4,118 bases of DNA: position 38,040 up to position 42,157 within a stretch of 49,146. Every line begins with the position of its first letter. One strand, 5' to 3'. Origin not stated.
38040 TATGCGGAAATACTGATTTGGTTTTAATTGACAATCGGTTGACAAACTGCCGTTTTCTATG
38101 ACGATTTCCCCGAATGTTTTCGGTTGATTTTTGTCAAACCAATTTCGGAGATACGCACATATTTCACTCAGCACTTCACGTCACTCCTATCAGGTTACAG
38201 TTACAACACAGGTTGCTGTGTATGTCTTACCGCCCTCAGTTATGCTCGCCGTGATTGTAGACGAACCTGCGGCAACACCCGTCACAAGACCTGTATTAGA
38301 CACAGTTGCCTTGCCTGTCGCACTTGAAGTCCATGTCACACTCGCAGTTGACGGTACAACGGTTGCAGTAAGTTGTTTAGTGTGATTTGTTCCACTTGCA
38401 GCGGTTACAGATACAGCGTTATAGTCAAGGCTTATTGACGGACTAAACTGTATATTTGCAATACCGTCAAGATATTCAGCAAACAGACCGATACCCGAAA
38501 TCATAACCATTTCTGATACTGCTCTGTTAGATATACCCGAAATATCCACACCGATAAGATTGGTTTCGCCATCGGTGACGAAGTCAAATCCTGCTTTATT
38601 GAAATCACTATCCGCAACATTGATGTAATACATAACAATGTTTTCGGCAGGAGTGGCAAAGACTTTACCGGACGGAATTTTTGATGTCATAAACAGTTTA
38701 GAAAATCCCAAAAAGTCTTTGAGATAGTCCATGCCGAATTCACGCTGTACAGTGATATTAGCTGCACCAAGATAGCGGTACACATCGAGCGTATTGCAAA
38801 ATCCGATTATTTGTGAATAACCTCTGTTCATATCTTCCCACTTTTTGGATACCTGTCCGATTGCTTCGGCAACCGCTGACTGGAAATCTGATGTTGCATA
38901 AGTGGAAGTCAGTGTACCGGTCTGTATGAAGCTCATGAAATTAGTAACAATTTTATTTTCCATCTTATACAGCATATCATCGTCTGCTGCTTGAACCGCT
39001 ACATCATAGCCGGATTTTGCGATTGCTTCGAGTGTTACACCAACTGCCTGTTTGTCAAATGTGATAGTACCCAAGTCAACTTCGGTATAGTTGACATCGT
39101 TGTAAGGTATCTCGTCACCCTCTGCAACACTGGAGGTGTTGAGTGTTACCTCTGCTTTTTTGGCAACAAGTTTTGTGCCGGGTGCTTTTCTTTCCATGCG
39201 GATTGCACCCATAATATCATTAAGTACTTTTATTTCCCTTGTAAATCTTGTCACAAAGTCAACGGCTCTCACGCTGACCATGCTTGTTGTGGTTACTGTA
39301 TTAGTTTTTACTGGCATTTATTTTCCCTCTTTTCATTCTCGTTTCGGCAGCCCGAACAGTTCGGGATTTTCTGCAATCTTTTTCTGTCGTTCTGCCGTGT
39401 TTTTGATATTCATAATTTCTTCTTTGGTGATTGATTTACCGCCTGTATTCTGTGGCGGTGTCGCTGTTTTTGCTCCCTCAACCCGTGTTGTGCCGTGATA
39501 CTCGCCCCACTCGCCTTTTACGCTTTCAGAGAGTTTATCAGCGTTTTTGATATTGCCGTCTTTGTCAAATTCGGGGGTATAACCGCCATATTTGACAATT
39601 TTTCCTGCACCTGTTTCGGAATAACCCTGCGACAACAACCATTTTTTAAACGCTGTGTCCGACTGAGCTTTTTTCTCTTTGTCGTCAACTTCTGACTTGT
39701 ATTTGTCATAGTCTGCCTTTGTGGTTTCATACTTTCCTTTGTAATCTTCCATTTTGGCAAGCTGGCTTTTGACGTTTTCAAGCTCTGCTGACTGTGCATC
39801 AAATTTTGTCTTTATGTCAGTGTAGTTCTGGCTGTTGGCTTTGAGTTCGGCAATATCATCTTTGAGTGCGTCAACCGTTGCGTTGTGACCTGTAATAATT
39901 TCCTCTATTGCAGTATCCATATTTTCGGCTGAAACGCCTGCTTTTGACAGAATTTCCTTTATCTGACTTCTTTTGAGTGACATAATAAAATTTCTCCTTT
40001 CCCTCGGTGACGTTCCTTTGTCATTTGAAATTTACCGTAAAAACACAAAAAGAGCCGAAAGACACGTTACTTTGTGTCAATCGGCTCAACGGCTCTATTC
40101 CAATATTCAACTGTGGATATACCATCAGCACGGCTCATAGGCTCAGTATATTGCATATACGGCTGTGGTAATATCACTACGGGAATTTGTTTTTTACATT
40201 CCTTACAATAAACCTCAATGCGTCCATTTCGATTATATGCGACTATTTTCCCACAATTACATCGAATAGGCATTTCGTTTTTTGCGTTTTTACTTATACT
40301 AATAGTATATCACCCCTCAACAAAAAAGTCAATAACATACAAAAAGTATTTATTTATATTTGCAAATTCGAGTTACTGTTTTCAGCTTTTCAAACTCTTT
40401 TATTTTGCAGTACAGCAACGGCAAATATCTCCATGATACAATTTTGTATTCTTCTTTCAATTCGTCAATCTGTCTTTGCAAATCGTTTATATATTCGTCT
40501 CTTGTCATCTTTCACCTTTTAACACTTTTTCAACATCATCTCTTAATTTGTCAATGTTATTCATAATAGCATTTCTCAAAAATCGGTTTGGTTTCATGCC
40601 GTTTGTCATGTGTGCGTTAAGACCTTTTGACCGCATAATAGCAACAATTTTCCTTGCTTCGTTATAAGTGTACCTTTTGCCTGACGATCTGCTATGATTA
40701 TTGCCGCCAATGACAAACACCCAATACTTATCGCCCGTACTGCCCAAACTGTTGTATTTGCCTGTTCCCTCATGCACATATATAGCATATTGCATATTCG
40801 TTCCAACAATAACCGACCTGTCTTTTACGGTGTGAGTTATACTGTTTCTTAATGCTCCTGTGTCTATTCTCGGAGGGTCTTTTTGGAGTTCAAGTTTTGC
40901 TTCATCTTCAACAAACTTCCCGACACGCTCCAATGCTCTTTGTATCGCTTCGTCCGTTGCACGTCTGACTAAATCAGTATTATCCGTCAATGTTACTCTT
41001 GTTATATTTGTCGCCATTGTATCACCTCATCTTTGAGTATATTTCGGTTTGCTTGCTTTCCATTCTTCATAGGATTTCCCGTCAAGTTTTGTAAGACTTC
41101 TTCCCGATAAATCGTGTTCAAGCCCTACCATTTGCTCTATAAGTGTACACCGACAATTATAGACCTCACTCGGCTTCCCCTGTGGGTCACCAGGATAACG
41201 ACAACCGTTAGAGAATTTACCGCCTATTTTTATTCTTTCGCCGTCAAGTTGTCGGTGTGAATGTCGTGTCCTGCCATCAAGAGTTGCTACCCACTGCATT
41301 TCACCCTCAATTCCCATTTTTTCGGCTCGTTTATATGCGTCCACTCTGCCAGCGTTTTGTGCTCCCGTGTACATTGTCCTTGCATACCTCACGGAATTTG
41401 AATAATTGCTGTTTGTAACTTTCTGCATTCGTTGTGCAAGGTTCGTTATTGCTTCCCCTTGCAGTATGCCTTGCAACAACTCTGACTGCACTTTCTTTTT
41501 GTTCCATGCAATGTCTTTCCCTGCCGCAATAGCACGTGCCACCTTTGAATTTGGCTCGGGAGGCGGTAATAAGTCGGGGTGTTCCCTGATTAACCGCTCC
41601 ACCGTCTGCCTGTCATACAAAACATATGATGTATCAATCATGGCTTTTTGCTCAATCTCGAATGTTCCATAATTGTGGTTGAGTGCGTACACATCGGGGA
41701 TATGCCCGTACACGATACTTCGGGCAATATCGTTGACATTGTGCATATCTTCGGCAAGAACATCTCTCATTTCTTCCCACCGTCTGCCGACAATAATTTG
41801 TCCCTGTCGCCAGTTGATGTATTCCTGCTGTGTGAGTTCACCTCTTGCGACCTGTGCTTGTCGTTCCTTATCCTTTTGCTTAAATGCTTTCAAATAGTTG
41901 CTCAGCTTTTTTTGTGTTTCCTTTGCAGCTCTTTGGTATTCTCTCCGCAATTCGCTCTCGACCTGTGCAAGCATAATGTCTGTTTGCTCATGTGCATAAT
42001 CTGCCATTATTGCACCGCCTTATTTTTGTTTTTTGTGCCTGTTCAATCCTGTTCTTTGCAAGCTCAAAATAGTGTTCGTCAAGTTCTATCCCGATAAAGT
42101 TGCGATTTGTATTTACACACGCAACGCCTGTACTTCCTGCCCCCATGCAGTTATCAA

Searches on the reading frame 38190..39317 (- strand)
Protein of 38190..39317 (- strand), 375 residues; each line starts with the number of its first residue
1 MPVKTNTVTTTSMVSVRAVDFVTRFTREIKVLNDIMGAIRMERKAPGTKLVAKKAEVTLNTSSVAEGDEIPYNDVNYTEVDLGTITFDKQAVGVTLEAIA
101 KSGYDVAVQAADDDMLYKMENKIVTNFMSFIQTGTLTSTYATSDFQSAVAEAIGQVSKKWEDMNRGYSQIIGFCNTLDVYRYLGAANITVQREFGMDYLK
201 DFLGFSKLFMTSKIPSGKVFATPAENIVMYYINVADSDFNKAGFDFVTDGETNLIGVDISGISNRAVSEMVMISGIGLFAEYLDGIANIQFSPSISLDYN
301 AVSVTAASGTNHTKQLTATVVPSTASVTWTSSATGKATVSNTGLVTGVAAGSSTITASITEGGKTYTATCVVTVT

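Call 66: search_protein_families(library=pfam, proteins=[window:38190-39317:-], max_evalue=0.00001)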
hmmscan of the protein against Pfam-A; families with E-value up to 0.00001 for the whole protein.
window:38190-39317:- (375 aa): 1 family
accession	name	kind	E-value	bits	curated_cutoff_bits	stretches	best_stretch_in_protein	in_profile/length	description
PF02368.24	Big_2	-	7.4e-12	45.5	22.8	1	294-368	4-77/79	Bacterial Ig-like domain (group 2)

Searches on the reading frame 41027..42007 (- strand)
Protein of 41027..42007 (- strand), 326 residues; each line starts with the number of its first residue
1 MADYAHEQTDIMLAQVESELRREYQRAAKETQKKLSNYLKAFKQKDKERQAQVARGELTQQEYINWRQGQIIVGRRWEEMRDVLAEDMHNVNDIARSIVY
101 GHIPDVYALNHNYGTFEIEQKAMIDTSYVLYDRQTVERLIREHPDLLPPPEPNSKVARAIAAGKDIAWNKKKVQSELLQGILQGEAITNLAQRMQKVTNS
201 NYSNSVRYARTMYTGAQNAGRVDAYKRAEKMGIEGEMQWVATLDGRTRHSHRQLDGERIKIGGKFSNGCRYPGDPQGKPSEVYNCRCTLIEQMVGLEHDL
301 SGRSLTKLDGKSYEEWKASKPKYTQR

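Call 66: search_protein_families(library=pfam, proteins=[window:41027-42007:-], max_evalue=0.00001)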
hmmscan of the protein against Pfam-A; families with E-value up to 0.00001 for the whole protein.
window:41027-42007:- (326 aa): 1 family
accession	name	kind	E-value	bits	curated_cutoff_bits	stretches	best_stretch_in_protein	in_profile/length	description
PF04233.19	Phage_Mu_F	-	1.8e-18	67.8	29.6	1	171-290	1-112/112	Phage Mu protein F like protein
